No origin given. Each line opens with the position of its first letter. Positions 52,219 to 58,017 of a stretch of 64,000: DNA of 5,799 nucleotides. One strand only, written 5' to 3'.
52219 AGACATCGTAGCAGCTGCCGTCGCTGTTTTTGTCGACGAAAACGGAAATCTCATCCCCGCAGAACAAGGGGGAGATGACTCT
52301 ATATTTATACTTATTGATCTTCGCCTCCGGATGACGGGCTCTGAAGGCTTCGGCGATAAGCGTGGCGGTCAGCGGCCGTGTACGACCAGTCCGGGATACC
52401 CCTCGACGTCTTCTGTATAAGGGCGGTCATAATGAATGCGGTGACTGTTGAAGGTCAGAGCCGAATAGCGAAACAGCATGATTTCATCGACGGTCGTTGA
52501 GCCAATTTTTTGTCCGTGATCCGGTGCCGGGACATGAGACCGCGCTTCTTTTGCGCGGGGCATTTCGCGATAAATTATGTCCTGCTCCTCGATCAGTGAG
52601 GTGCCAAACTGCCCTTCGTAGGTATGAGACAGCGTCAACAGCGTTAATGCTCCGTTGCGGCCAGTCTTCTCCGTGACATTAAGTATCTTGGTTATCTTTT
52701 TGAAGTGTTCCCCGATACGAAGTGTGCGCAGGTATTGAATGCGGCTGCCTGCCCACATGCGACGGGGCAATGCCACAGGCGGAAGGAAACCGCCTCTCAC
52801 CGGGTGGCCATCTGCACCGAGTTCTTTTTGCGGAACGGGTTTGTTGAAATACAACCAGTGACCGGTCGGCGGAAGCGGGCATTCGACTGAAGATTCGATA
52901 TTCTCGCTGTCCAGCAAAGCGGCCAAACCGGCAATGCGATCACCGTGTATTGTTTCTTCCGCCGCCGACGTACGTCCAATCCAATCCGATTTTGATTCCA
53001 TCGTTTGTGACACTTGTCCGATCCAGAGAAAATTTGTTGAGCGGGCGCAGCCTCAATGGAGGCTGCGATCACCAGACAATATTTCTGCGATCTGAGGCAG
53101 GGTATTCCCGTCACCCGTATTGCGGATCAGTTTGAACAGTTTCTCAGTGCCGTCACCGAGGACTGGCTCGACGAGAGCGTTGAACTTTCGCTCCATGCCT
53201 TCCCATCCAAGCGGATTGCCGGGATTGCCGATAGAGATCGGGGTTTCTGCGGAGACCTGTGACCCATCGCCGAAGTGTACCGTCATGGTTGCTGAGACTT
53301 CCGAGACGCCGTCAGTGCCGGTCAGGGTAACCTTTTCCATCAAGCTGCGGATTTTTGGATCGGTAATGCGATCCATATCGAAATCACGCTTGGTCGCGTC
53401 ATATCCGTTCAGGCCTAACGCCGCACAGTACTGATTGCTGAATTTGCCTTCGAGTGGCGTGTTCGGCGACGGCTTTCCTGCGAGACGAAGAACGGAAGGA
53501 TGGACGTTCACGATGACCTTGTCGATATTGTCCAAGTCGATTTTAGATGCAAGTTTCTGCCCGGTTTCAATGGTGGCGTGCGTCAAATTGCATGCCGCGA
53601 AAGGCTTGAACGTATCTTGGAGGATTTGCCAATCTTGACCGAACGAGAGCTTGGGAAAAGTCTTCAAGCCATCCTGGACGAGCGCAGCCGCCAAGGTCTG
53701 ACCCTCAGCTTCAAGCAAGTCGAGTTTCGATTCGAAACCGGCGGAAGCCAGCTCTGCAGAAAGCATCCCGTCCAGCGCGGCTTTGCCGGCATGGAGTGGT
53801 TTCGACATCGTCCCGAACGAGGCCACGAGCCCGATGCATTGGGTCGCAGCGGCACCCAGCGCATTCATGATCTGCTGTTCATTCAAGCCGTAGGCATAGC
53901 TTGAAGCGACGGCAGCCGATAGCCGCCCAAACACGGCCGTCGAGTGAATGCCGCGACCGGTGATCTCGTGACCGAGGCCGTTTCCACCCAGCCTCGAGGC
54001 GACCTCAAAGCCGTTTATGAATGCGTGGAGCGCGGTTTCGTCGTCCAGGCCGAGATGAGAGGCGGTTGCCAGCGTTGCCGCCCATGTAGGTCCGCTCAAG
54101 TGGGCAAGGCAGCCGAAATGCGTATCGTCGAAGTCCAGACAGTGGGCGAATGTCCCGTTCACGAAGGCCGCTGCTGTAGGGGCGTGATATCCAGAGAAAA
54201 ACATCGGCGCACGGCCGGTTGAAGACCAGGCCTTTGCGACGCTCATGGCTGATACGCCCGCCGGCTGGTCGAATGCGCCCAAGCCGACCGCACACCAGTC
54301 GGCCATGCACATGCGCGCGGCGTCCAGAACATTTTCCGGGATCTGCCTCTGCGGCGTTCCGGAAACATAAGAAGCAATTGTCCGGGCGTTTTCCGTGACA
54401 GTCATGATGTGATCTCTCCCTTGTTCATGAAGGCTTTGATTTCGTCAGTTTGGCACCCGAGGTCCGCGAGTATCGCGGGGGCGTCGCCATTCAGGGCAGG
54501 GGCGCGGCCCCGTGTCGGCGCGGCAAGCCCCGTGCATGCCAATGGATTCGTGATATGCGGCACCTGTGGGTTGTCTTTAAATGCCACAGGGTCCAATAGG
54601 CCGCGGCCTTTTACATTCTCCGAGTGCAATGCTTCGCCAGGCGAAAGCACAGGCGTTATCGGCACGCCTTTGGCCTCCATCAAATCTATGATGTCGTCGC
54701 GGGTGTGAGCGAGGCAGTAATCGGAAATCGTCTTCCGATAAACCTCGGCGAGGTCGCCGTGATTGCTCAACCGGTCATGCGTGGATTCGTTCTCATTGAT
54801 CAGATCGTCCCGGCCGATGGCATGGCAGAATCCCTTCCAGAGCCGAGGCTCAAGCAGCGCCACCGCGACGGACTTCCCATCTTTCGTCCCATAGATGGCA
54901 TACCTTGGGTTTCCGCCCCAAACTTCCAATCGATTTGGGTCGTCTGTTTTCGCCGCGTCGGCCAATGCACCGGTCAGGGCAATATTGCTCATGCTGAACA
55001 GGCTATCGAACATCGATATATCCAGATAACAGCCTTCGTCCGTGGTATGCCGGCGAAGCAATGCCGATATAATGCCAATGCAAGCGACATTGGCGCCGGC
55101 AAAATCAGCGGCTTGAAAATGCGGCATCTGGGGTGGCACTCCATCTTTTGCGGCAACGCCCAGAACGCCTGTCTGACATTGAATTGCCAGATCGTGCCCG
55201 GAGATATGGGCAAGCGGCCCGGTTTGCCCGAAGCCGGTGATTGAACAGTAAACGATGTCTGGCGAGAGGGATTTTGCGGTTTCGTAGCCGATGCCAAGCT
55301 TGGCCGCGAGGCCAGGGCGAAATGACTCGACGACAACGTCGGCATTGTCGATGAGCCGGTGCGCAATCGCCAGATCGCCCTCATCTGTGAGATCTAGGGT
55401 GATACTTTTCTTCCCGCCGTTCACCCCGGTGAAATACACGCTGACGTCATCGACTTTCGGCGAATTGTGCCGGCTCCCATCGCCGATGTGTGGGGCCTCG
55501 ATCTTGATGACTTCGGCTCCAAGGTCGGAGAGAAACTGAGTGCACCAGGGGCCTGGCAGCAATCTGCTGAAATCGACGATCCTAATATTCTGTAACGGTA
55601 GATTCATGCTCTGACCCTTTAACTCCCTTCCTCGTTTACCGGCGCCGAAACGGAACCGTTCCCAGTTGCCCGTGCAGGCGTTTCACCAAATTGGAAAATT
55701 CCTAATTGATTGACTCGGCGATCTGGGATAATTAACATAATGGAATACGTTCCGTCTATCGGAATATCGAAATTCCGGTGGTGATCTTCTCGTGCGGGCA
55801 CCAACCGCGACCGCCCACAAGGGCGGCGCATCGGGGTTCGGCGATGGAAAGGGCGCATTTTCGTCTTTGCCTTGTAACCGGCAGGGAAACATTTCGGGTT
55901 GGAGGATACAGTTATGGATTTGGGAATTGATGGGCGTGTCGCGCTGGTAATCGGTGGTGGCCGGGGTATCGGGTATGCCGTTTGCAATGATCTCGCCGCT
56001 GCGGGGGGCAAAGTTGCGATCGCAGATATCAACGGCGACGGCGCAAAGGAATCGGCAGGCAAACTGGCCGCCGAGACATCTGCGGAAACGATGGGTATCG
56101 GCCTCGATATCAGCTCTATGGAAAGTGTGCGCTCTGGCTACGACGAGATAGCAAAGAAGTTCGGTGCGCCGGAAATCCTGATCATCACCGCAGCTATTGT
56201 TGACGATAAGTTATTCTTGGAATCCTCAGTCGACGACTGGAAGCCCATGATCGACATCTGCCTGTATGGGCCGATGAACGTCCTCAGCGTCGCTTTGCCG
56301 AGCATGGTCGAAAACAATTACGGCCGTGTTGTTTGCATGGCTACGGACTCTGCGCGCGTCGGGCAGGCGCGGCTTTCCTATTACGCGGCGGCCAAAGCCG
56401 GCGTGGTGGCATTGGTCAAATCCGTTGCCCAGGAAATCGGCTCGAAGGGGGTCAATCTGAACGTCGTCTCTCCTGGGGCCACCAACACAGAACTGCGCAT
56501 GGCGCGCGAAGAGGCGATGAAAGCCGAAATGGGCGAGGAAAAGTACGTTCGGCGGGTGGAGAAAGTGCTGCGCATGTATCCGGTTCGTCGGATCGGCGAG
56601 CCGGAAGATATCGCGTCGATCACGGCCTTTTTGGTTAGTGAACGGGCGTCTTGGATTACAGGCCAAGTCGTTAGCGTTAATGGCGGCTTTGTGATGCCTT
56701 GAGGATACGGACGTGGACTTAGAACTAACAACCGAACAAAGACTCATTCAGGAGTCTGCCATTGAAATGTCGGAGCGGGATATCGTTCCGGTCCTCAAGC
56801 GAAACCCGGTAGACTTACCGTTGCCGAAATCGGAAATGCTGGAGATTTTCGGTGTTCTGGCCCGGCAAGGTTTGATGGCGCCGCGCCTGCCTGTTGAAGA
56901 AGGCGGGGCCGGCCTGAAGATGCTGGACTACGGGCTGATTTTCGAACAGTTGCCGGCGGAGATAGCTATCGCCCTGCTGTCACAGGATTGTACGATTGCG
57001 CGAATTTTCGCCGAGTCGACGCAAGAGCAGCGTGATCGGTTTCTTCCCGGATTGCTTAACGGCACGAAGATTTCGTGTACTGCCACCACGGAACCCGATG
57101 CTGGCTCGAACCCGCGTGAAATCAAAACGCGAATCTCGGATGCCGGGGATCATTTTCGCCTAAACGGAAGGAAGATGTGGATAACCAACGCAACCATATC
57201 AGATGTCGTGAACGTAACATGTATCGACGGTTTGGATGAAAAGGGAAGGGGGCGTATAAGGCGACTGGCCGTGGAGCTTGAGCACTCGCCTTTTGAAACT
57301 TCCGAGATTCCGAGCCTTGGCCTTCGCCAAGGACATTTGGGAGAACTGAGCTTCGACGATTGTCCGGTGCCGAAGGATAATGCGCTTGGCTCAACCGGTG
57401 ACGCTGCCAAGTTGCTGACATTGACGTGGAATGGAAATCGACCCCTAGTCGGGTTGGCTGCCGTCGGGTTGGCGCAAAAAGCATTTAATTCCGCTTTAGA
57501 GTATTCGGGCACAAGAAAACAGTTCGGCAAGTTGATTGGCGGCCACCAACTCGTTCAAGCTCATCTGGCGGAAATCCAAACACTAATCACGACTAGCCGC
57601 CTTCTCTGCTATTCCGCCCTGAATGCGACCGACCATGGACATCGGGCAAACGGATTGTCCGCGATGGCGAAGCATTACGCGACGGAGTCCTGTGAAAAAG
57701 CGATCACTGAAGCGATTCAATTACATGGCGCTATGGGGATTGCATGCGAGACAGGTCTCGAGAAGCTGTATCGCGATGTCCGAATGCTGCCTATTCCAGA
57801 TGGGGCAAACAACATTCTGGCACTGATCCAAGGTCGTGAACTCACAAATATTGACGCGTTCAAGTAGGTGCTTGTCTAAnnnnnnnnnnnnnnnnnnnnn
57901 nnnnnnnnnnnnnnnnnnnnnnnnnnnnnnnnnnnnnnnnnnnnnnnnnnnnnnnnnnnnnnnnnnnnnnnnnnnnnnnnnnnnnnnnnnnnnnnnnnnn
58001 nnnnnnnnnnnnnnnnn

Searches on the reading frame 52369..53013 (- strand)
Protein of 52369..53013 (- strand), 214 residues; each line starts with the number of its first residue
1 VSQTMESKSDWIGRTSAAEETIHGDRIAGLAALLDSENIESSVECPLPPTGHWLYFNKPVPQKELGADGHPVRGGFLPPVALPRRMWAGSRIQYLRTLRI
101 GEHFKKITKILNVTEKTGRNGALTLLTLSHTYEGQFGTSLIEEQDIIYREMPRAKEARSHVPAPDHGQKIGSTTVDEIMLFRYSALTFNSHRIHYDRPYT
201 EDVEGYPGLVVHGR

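Call 14: search_protein_families(library=pfam, proteins=[window:52369-53013:-], max_evalue=0.01)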
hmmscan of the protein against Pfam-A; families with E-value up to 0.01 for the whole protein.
window:52369-53013:- (214 aa): 1 family
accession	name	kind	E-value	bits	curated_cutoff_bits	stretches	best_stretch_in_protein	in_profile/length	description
PF13452.11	FAS1_DH_region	-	2.6e-05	24.8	22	1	78-139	68-128/132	FAS1-like, dehydratase domain region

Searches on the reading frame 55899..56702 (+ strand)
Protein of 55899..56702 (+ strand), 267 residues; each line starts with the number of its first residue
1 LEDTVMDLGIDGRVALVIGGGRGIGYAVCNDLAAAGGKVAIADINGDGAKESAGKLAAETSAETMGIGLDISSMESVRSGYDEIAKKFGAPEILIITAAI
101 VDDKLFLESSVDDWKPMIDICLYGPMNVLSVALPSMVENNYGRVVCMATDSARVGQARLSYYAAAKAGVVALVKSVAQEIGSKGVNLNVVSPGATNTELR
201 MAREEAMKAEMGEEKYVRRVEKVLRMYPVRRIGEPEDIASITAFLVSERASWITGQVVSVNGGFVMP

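Call 14: search_protein_families(library=pfam, proteins=[window:55899-56702:+], max_evalue=0.01)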
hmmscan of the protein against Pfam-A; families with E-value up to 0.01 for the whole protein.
window:55899-56702:+ (267 aa): 3 families
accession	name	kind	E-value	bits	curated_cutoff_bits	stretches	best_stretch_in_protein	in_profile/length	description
PF13561.12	adh_short_C2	-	5.1e-52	177.2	27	1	22-264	6-235/236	Enoyl-(Acyl carrier protein) reductase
PF00106.31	adh_short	-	2.9e-42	144.8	26.6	1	13-206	1-193/195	short chain dehydrogenase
PF08659.16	KR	-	2.7e-08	34.4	22.6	1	15-185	3-171/180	KR domain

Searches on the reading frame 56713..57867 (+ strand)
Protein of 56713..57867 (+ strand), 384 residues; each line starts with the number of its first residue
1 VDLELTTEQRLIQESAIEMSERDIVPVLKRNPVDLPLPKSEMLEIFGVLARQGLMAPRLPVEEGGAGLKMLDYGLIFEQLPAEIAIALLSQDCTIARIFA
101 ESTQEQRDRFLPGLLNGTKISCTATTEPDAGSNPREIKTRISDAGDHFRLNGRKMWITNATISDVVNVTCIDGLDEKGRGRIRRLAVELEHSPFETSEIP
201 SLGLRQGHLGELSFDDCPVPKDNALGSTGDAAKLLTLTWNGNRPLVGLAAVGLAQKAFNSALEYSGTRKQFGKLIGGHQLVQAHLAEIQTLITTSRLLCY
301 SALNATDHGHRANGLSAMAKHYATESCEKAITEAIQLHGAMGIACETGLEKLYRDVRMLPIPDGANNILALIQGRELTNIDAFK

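Call 14: search_protein_families(library=pfam, proteins=[window:56713-57867:+], max_evalue=0.01)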
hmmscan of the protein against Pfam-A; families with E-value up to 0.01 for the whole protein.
window:56713-57867:+ (384 aa): 5 families
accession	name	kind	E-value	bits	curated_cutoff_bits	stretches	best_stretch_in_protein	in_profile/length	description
PF00441.29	Acyl-CoA_dh_1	-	3e-37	128.5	22.4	1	239-376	11-148/150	Acyl-CoA dehydrogenase, C-terminal domain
PF02770.24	Acyl-CoA_dh_M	-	5.9e-18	65.3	33.3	1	122-217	1-97/97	Acyl-CoA dehydrogenase, middle domain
PF08028.16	Acyl-CoA_dh_2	-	4.6e-14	53.3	22.7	1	247-358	4-125/134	Acyl-CoA dehydrogenase, C-terminal domain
PF02771.21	Acyl-CoA_dh_N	-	5.8e-12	46.4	22.9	1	6-117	1-112/113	Acyl-CoA dehydrogenase, N-terminal domain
PF22924.1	ACOX_C_alpha1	-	0.00016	22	27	1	307-377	98-168/169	Acyl-CoA oxidase, C-alpha1 domain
